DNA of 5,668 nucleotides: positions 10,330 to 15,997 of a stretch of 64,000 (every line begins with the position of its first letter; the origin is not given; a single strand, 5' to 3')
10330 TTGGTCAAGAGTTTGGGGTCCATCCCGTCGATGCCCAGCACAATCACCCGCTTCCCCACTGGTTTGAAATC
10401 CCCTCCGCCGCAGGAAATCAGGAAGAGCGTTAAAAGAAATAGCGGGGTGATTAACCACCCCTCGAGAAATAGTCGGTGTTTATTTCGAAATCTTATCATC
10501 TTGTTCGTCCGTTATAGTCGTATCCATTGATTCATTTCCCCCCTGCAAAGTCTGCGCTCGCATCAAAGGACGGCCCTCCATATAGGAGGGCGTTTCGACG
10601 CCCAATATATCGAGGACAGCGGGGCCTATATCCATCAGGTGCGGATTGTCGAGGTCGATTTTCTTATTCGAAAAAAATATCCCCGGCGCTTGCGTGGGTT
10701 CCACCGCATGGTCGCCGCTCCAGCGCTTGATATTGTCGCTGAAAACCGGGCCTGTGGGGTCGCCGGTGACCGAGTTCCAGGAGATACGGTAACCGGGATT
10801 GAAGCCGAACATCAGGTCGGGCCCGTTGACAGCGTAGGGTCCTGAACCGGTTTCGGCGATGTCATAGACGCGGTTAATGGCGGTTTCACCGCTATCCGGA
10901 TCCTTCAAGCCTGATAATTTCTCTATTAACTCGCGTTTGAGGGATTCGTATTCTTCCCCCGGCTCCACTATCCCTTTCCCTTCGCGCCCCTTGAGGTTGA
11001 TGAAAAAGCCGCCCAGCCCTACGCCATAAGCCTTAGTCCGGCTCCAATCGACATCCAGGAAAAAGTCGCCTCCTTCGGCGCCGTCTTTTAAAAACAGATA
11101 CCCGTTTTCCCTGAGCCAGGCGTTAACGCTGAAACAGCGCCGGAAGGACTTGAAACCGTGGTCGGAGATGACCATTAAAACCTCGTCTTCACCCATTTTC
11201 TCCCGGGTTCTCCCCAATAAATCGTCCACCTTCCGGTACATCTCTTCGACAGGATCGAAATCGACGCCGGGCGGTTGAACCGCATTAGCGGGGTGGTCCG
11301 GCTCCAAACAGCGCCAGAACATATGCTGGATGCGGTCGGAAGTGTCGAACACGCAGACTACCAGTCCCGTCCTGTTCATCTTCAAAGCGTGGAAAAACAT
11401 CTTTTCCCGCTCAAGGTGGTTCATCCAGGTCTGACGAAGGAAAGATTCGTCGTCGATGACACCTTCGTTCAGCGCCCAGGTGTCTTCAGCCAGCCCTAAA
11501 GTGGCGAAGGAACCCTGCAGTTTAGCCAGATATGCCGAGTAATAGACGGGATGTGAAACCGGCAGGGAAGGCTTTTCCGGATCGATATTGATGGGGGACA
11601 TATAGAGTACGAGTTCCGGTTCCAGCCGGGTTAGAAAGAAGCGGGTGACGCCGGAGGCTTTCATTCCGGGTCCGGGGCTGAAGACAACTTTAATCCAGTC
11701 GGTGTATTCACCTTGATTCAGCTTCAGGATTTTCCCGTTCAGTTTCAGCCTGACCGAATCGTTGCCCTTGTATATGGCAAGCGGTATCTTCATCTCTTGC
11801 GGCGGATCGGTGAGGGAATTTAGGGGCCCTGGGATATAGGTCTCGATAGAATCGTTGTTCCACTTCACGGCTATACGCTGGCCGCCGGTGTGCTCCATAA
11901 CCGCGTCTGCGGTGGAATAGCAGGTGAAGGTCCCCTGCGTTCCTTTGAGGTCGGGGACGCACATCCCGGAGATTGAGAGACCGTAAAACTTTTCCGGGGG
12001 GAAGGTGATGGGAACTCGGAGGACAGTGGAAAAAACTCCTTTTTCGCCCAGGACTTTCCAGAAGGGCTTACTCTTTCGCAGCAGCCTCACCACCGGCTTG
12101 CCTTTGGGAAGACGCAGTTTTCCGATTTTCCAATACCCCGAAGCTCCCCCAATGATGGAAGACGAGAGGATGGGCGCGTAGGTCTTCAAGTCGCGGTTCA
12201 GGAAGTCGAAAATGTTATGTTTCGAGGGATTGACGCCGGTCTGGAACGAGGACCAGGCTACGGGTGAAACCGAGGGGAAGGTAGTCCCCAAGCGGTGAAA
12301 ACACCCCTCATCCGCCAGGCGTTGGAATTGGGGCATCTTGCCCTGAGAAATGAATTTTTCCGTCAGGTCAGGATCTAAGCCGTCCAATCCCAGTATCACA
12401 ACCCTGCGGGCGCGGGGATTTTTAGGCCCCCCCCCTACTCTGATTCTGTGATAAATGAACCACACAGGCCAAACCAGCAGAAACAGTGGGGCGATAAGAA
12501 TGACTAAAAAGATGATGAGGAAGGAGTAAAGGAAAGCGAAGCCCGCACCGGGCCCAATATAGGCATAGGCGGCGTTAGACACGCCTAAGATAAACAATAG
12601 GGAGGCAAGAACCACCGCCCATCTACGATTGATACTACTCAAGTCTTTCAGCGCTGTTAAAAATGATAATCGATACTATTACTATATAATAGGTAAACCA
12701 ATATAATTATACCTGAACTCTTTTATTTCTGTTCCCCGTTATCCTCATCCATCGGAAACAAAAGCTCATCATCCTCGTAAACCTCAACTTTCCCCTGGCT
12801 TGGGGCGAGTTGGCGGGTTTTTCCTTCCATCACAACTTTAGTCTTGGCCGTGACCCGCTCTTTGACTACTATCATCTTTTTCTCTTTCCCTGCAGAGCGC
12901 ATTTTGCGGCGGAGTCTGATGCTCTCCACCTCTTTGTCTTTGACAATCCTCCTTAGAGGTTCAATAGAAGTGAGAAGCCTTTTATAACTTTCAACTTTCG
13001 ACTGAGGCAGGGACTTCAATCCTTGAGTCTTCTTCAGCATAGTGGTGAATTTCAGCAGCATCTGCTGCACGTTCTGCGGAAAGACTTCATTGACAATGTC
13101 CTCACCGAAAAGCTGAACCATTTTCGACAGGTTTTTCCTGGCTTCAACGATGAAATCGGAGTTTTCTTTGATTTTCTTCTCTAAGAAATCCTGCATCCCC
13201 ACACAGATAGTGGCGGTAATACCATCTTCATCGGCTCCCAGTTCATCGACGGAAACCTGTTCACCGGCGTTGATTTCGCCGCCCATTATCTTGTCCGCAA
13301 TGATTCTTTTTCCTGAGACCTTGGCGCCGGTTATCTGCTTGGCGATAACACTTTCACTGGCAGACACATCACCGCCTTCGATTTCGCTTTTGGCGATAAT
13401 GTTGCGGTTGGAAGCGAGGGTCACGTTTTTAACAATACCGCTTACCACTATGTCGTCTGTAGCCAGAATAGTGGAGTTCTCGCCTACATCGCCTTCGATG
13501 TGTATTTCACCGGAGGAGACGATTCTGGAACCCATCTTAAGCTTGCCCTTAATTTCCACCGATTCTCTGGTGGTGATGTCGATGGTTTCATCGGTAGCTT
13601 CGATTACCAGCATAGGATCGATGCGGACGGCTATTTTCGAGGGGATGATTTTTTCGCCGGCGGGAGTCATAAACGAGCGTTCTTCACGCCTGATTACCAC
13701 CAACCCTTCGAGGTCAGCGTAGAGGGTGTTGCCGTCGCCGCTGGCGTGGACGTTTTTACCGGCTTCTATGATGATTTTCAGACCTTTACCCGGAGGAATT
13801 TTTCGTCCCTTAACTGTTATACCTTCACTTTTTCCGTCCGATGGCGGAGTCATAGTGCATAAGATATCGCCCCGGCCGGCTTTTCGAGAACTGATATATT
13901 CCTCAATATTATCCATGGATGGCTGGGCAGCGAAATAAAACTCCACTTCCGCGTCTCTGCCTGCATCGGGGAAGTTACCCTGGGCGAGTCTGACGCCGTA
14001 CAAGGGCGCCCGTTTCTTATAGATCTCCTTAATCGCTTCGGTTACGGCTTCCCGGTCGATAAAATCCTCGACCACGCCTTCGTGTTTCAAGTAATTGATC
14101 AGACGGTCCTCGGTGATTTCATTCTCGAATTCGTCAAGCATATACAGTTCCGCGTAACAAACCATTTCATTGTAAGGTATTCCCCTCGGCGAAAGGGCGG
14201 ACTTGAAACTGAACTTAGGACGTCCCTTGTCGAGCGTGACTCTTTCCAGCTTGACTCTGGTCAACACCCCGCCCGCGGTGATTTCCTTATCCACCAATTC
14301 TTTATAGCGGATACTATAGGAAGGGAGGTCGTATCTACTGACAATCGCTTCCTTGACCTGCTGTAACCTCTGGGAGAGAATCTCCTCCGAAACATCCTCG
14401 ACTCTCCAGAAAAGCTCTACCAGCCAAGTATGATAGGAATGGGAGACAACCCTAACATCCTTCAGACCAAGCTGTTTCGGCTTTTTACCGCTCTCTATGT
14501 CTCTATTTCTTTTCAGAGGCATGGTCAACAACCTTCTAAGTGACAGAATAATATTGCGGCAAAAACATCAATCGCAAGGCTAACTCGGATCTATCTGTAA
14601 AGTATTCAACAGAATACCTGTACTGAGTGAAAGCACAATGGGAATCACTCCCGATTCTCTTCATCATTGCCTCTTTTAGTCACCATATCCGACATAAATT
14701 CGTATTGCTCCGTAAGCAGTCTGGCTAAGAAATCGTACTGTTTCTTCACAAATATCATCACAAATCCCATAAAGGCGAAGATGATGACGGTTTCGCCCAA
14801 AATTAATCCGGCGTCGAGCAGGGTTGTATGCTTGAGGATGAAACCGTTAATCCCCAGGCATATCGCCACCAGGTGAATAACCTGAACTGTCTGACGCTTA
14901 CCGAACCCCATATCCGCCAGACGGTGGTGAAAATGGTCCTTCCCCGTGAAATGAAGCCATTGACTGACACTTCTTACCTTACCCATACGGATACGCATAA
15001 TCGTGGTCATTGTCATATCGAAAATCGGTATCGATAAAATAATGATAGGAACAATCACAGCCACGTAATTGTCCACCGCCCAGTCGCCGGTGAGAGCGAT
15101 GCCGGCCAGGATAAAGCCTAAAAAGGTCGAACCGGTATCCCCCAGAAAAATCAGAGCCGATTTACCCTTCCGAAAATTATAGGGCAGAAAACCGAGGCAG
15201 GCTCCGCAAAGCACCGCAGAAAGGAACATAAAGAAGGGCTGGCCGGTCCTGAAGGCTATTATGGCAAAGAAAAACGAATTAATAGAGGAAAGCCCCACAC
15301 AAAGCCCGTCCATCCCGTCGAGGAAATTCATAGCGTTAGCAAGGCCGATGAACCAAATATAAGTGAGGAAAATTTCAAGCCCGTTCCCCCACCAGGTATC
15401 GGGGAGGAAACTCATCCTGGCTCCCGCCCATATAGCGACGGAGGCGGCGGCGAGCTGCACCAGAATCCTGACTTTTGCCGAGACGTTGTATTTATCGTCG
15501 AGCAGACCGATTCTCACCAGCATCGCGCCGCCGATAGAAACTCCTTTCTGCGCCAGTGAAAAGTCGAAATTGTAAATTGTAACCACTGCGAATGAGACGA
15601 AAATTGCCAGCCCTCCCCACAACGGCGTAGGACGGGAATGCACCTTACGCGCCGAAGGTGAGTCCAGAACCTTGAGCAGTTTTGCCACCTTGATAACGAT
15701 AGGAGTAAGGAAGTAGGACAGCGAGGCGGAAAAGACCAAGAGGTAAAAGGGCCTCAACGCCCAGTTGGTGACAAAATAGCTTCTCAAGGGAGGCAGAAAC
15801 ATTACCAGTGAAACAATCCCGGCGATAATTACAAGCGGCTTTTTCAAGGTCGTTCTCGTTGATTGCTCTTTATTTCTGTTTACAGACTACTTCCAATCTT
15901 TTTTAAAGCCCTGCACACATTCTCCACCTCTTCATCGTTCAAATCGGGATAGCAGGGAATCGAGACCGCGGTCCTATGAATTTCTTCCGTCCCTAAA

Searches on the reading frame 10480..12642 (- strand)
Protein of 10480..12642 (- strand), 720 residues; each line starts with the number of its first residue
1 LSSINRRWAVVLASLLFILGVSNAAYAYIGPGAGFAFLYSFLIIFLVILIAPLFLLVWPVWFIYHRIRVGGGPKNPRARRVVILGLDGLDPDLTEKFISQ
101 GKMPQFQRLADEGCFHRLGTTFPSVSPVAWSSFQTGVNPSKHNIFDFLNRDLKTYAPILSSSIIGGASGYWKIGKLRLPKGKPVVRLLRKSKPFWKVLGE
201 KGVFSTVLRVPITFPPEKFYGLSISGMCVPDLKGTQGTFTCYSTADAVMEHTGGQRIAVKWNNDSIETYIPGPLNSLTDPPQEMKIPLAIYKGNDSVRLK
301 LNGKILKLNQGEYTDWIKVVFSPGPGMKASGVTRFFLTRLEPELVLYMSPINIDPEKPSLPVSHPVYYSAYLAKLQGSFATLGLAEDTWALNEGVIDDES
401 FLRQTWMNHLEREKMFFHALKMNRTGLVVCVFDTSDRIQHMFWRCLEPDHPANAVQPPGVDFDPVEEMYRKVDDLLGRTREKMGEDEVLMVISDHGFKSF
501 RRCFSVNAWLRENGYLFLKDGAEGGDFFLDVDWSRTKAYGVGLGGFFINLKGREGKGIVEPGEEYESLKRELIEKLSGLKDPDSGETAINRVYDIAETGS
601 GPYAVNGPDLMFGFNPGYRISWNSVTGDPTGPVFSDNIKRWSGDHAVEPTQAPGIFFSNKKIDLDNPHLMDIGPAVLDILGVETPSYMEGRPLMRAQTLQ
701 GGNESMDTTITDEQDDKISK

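Call 30: find_encoding_contigs(protein=window:10480-12642:-, flank=10000, max_places=10)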
Protein window:10480-12642:- (720 aa): no gene with exactly this product is on record in the collection.

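Call 33: search_protein_families(library=pfam, proteins=[window:10480-12642:-], max_evalue=1e-10)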
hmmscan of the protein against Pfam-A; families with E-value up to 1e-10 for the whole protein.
window:10480-12642:- (720 aa): 1 family
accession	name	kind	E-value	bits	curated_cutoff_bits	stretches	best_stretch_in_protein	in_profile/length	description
PF01663.27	Phosphodiest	-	1.5e-31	110.7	23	2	81-216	1-115/342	Type I phosphodiesterase / nucleotide pyrophosphatase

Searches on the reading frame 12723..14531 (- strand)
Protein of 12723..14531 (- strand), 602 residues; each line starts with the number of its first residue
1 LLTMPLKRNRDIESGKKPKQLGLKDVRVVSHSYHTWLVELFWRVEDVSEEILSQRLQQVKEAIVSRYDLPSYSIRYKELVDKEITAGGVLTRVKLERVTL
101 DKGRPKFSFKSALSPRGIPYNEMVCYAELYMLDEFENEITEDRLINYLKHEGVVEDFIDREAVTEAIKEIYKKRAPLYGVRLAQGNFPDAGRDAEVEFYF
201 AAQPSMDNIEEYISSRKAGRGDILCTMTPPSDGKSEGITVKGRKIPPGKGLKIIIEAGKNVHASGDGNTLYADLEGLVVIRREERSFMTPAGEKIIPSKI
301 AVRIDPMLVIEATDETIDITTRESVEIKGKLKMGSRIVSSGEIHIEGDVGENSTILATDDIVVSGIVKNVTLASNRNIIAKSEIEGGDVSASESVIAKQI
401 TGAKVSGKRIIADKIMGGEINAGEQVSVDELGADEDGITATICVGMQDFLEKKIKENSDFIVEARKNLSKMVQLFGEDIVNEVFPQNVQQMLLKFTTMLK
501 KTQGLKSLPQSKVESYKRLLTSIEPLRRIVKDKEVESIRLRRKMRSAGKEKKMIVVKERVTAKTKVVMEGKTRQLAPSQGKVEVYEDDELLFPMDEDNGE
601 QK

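Call 33: search_protein_families(library=pfam, proteins=[window:12723-14531:-], max_evalue=1e-10)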
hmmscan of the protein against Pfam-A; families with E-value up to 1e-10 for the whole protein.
window:12723-14531:- (602 aa): 2 families
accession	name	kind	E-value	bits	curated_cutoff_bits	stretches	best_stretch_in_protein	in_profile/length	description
PF20250.3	FapA_N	-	6e-21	75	27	1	120-282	7-177/178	Flagellar Assembly Protein A N-terminal region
PF03961.19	FapA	-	6.6e-19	69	31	1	319-588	16-269/272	Flagellar Assembly Protein A beta solenoid domain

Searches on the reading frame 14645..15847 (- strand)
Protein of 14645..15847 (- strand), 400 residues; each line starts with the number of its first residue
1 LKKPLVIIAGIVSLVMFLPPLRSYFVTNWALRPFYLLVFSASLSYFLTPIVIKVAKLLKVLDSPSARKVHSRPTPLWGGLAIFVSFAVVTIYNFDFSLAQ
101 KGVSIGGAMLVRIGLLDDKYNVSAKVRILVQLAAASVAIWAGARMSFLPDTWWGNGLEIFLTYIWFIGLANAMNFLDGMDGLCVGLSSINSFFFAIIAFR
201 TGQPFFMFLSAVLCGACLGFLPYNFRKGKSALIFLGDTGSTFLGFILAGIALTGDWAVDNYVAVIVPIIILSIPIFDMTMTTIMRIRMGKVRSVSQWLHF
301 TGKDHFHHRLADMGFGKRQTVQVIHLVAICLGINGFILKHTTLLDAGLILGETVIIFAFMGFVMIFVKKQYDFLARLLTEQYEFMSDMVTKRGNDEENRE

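Call 33: search_protein_families(library=pfam, proteins=[window:14645-15847:-], max_evalue=1e-10)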
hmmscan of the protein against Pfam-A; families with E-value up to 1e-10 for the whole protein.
window:14645-15847:- (400 aa): 1 family
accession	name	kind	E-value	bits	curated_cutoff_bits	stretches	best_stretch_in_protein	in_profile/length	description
PF00953.26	Glycos_transf_4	-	8.8e-34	117.2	27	1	103-254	4-159/160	Glycosyl transferase family 4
